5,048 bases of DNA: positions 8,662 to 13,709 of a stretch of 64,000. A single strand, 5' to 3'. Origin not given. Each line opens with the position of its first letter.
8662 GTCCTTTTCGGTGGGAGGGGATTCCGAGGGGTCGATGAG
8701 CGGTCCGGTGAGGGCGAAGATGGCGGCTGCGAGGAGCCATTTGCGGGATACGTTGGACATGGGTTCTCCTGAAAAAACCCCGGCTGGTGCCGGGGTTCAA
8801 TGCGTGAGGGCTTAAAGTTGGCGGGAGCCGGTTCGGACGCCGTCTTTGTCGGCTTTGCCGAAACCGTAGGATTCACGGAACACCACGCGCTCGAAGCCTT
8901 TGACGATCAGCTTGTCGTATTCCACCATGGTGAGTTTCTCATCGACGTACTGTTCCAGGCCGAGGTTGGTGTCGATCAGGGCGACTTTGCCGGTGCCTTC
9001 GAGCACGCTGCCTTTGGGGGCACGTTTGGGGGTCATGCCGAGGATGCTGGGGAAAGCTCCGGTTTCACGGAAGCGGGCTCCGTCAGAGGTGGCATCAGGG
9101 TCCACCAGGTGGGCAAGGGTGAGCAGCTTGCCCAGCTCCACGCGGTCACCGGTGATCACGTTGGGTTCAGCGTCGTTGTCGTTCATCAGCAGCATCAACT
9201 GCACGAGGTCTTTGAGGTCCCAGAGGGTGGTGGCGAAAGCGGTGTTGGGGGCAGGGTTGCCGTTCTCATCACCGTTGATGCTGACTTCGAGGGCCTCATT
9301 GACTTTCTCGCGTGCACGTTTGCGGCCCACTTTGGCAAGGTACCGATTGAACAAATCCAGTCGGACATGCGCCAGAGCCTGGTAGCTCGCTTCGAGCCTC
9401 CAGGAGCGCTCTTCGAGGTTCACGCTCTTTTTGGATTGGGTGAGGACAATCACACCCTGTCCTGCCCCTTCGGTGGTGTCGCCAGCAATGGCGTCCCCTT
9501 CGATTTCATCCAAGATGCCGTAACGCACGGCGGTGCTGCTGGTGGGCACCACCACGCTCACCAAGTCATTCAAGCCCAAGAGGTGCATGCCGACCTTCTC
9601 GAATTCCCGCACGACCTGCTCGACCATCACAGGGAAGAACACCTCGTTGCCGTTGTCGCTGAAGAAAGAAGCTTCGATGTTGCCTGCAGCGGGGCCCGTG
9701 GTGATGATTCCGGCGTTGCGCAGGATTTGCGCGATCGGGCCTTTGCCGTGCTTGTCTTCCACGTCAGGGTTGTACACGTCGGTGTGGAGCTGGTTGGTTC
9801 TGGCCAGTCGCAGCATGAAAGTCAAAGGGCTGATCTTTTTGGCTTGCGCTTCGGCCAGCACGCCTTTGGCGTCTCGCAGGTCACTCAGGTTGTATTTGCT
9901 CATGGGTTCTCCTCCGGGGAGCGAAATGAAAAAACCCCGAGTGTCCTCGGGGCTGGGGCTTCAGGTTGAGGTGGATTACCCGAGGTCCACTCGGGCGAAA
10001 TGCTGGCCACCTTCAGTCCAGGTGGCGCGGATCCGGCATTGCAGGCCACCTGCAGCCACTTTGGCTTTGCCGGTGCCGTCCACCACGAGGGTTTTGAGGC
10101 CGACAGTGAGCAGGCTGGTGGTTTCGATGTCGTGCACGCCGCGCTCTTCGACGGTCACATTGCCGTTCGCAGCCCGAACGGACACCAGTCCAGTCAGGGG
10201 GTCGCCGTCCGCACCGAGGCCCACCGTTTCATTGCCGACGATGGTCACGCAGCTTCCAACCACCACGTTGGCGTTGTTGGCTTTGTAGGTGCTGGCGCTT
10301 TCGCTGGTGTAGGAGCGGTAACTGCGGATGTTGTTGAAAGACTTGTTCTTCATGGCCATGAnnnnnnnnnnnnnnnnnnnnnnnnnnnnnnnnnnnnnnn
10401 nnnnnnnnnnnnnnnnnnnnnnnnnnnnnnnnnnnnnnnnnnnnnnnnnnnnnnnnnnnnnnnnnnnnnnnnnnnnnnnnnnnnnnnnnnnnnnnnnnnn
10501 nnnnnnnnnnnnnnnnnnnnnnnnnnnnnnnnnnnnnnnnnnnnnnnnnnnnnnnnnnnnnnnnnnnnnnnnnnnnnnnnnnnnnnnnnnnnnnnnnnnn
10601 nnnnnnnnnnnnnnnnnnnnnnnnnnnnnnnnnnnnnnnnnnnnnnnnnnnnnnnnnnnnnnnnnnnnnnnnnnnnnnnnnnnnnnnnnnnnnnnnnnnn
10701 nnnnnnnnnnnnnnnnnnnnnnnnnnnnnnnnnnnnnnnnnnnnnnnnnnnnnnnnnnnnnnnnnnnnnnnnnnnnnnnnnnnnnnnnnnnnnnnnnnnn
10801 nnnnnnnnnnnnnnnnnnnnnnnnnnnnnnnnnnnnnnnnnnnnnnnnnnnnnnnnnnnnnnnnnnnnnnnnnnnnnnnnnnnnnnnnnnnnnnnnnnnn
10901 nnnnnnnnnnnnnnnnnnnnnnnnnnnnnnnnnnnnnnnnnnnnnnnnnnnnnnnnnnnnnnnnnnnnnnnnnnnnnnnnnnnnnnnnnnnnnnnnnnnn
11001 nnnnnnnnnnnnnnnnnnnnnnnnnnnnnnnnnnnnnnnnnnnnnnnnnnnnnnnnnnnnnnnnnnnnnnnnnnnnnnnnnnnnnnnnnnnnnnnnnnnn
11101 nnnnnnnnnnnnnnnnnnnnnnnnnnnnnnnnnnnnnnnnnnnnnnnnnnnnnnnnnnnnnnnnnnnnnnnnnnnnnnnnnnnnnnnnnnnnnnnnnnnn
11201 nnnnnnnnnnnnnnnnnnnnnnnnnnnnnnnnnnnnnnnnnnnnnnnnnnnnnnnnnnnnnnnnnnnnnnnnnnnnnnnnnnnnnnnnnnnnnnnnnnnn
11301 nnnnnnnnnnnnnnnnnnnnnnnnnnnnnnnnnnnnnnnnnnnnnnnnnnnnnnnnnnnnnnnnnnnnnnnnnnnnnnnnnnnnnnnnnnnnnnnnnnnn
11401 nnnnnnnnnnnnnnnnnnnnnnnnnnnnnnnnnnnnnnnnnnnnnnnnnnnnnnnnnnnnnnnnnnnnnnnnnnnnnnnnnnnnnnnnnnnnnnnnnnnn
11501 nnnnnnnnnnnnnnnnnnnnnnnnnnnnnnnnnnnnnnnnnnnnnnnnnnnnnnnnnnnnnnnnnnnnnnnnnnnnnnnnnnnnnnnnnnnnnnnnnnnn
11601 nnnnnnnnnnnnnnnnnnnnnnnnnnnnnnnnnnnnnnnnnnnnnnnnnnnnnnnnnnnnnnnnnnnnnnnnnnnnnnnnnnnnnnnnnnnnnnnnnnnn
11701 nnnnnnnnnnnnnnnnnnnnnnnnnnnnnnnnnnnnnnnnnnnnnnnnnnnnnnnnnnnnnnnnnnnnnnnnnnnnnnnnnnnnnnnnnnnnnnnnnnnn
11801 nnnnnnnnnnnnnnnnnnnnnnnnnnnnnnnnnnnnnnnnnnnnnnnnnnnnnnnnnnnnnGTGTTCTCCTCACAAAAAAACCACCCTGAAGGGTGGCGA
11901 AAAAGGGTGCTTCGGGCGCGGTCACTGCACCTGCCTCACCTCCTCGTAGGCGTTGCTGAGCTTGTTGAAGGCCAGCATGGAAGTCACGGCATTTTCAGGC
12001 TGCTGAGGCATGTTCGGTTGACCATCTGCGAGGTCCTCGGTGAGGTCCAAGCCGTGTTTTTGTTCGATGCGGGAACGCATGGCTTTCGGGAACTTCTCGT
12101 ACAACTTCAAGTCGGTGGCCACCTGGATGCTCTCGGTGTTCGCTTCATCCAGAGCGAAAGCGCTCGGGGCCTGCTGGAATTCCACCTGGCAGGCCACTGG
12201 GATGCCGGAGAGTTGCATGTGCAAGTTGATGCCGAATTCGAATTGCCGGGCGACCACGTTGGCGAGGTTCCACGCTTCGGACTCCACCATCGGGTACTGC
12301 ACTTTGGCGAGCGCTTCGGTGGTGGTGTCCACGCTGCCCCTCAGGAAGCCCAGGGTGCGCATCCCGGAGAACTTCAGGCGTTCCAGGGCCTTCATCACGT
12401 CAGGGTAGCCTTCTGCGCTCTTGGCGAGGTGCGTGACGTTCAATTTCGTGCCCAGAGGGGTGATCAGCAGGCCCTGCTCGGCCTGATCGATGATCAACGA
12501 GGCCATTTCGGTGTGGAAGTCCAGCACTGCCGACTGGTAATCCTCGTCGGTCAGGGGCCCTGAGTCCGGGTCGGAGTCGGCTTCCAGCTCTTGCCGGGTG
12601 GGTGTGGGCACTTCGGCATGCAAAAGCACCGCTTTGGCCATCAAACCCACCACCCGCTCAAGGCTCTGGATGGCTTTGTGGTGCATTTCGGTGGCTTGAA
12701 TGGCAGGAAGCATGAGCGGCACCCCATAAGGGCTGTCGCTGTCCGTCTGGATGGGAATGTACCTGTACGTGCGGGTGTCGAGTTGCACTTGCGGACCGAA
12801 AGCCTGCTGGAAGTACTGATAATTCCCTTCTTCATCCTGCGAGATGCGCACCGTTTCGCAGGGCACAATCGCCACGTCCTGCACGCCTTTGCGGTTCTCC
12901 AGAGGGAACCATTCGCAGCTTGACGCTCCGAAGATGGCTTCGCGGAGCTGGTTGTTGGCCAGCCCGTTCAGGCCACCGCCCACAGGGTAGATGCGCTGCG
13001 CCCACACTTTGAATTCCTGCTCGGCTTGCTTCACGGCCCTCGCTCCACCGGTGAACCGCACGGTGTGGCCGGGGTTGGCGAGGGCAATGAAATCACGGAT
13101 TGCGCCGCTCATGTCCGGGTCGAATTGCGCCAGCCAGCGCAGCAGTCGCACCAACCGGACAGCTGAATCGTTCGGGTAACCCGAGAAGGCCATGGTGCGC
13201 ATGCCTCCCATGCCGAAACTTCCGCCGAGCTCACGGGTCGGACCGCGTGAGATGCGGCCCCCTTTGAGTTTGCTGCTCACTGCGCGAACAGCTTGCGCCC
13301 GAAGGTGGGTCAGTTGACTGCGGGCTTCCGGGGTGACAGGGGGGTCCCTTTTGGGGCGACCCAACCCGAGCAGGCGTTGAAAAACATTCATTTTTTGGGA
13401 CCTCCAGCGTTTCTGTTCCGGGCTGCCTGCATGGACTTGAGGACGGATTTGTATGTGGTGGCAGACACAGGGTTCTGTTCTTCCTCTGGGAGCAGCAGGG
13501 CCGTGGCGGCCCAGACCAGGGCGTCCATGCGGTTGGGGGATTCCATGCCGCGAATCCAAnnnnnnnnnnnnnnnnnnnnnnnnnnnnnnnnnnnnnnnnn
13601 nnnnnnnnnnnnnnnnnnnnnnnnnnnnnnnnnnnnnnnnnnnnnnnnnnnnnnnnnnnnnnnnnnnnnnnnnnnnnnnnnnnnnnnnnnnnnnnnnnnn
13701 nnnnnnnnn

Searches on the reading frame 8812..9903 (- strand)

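Call 14: search_protein_families(library=pfam, proteins=[window:8812-9903:-], max_evalue=0.01)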
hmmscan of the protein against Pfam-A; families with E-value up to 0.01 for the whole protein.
window:8812-9903:- (363 aa): 0 families

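Call 42: search_protein_families(library=phrogs, proteins=[window:8812-9903:-], max_evalue=0.001)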
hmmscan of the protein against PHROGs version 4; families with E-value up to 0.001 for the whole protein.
window:8812-9903:- (363 aa): 2 families
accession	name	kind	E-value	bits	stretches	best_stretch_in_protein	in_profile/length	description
phrog_3922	-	head and packaging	1.6e-32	114.2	1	8-351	11-349/362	major head protein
phrog_5383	-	unknown function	1e-06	28.8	1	67-350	65-347/505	-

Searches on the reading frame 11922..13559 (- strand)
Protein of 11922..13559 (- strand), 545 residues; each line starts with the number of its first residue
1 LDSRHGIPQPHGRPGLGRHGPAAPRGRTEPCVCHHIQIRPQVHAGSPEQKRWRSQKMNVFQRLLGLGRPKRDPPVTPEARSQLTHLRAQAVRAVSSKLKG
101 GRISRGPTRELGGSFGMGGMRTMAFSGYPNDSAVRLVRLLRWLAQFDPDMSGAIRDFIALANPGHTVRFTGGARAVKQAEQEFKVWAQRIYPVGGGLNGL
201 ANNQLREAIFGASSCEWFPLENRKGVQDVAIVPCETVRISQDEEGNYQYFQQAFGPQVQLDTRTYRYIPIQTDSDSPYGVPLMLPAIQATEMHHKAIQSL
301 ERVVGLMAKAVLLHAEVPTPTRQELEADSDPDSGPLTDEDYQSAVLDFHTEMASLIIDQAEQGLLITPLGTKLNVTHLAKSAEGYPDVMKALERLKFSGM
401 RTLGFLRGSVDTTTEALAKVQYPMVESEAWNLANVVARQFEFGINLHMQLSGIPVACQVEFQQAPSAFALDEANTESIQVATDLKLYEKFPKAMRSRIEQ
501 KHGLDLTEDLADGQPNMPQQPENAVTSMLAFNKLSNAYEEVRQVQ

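Call 14: search_protein_families(library=pfam, proteins=[window:11922-13559:-], max_evalue=0.01)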
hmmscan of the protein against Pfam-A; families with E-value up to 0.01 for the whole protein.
window:11922-13559:- (545 aa): 0 families

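Call 42: search_protein_families(library=phrogs, proteins=[window:11922-13391:-], max_evalue=0.001)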
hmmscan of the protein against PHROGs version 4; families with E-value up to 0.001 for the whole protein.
window:11922-13391:- (489 aa): 1 family
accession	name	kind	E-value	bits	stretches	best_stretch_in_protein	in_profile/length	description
phrog_3753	-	head and packaging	5.2e-40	138.6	1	73-410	50-383/503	portal protein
